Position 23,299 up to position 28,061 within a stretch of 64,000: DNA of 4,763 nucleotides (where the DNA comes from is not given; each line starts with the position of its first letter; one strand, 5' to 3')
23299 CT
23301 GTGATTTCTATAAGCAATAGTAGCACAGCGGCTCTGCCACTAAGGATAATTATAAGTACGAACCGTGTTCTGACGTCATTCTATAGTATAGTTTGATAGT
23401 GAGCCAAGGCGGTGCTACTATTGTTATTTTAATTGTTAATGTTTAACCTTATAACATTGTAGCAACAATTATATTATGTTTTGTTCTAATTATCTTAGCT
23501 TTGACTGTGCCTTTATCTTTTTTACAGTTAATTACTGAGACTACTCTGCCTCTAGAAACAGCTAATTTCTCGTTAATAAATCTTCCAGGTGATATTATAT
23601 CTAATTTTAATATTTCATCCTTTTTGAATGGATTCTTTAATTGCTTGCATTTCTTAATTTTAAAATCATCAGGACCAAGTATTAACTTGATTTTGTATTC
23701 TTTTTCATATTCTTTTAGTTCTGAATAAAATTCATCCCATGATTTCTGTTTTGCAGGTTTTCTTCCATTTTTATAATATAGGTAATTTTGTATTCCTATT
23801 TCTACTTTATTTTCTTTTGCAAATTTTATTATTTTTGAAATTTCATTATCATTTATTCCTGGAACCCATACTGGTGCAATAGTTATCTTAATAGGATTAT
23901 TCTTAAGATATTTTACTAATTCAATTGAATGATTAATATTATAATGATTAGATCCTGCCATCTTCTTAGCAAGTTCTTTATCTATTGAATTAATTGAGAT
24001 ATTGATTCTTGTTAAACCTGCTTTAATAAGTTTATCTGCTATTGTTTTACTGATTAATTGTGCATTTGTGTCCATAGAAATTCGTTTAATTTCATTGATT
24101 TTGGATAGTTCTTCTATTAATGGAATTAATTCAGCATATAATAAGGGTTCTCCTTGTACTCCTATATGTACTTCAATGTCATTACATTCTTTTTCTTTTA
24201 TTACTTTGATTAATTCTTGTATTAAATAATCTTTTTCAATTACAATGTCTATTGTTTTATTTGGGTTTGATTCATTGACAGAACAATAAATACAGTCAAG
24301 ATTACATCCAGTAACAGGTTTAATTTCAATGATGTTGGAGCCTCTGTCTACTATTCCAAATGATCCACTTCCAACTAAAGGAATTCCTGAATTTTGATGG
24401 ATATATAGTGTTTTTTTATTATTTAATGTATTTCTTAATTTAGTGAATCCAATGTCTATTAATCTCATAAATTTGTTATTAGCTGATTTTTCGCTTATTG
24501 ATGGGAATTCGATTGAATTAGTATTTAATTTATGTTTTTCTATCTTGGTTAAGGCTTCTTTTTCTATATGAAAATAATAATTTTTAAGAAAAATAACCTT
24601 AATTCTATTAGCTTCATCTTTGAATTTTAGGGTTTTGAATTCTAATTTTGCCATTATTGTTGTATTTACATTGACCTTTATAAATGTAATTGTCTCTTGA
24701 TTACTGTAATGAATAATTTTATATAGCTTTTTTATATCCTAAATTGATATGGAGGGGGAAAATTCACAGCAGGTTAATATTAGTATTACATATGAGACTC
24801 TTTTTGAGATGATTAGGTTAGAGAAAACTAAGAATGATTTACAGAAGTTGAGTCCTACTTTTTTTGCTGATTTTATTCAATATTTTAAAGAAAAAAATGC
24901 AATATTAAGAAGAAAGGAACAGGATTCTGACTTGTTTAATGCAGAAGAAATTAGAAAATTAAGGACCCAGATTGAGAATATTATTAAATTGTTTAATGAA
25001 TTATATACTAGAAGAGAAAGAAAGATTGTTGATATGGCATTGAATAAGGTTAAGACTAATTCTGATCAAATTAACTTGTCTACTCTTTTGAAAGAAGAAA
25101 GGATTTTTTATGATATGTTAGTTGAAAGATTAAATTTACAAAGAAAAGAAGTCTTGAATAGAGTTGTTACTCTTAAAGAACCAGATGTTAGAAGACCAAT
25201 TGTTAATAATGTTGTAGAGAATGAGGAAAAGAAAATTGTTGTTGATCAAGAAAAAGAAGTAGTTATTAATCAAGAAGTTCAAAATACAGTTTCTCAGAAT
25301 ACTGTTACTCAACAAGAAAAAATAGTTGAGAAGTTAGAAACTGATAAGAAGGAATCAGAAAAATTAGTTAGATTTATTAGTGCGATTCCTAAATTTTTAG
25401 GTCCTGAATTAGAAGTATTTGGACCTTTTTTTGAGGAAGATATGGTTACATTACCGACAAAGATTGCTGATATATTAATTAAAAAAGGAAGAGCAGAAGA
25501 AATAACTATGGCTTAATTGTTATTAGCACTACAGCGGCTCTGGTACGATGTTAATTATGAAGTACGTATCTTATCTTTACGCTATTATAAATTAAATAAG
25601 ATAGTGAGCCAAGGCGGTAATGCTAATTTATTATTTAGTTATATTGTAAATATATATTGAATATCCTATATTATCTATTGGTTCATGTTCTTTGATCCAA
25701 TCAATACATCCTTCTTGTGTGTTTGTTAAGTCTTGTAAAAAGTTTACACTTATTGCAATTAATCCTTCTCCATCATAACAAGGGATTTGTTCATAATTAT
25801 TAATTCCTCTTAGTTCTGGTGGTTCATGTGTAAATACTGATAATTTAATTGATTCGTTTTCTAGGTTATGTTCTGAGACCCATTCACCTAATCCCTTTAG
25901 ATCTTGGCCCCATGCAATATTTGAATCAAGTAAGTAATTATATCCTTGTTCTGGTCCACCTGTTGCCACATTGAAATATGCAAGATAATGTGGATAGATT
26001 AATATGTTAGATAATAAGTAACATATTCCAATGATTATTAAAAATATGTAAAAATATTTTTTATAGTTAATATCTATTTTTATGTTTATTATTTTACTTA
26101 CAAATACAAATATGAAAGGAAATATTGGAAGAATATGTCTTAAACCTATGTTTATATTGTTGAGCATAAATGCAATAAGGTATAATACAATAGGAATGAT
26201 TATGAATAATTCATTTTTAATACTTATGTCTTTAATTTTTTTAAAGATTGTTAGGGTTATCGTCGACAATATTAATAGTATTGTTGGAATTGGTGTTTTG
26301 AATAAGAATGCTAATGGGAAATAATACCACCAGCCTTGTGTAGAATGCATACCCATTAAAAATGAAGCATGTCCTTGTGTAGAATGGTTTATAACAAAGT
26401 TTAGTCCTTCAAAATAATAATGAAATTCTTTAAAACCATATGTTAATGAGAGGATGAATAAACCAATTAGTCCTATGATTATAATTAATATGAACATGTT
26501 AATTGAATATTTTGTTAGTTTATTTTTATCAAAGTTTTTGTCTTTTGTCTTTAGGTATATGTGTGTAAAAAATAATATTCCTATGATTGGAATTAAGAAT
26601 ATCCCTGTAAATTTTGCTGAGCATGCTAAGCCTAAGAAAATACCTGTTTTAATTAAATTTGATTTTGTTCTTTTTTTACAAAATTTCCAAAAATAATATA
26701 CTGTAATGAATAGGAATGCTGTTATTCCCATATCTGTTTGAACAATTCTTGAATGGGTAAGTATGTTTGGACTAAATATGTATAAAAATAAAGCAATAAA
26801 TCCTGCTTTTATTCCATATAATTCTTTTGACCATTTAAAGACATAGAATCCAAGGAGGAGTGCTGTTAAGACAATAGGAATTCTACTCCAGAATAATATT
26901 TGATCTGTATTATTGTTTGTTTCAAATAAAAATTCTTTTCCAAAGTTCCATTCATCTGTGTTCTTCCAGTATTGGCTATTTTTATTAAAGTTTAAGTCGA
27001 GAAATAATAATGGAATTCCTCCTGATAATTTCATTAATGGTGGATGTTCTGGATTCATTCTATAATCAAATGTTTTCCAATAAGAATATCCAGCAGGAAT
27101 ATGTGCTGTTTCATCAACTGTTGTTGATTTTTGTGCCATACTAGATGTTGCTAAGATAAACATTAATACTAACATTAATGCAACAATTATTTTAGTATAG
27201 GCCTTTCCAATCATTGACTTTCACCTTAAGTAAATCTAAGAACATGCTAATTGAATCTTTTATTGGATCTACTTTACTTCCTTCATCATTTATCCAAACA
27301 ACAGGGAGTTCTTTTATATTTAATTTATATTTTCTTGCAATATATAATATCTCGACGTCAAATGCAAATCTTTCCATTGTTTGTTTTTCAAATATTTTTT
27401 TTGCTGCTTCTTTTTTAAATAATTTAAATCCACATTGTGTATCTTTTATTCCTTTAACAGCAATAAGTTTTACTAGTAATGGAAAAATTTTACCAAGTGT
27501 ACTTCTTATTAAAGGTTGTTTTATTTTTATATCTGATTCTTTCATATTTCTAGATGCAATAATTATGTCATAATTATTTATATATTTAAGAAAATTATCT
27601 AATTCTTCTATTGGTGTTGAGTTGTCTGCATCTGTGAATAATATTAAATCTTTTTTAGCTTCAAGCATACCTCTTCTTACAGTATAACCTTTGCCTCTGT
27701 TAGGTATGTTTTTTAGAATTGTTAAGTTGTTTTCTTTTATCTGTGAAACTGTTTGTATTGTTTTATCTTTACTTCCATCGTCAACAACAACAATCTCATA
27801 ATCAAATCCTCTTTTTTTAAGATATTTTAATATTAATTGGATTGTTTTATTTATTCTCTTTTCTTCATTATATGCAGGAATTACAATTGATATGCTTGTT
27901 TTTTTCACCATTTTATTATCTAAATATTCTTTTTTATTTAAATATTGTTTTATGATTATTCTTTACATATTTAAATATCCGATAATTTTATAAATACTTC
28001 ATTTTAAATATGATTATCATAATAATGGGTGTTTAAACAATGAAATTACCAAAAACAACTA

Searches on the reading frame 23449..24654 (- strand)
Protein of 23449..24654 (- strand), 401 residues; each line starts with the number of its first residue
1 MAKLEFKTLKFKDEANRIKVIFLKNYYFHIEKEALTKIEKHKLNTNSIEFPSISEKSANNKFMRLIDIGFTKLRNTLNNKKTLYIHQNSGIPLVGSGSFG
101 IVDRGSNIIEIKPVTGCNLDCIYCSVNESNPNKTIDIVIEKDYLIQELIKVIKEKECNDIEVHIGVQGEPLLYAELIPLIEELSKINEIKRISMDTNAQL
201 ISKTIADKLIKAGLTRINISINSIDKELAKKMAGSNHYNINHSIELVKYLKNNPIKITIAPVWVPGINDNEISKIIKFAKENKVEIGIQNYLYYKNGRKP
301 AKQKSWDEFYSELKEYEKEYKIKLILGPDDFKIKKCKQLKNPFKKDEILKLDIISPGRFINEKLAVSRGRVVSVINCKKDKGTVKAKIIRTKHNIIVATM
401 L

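Call 57: search_protein_families(library=pfam, proteins=[window:23449-24654:-], max_evalue=0.001)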
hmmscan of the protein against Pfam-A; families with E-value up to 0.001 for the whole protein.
window:23449-24654:- (401 aa): 2 families
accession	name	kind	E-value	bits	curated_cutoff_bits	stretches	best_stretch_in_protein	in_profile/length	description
PF04055.27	Radical_SAM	-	1.7e-29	103.6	29.5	1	112-279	2-166/166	Radical SAM superfamily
PF19238.5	Radical_SAM_2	-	4.5e-06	26.8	26.7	1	205-271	68-132/151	Radical SAM-like domain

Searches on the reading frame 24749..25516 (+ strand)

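Call 57: search_protein_families(library=pfam, proteins=[window:24749-25516:+], max_evalue=0.001)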
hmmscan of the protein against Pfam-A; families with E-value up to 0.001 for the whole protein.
window:24749-25516:+ (255 aa): 1 family
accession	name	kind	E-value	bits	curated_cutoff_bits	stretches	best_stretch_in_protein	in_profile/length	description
PF22090.1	Gins51_C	-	2.3e-14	53.3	27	1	206-252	2-48/48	Gins51, C-terminal domain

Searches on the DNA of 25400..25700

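Call 87: search_rna_families(source=window, start=25400, end=25700, threshold=evalue, max_evalue=1)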
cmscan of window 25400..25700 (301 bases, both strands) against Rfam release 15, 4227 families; matches with E-value up to 1: 0.
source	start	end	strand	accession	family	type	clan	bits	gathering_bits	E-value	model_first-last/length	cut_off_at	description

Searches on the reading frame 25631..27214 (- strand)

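Call 57: search_protein_families(library=pfam, proteins=[window:25631-27214:-], max_evalue=0.001)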
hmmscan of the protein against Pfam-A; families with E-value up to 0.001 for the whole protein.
window:25631-27214:- (527 aa): 2 families
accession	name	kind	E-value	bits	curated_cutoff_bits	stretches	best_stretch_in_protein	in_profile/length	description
PF02366.24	PMT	-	8.7e-14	52.1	22.7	1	15-247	5-229/245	Dolichyl-phosphate-mannose-protein mannosyltransferase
PF13231.12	PMT_2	-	7.6e-13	49.4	26.1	1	111-220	25-134/160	Dolichyl-phosphate-mannose-protein mannosyltransferase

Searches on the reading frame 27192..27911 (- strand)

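Call 57: search_protein_families(library=pfam, proteins=[window:27192-27911:-], max_evalue=0.001)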
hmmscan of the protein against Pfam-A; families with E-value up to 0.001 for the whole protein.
window:27192-27911:- (239 aa): 4 families
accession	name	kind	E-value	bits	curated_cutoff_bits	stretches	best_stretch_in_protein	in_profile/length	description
PF00535.33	Glycos_transf_2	-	2.4e-26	93.1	23.3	1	8-174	1-168/168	Glycosyl transferase family 2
PF10111.15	Glyco_tranf_2_2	-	7.5e-13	49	27.3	1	8-113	1-108/276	Glycosyltransferase like family 2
PF13641.12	Glyco_tranf_2_3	-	4.1e-07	30.7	27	1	7-105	3-105/230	Glycosyltransferase like family 2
PF13704.12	Glyco_tranf_2_4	-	0.00033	21.5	27.5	1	23-97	6-82/98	Glycosyl transferase family 2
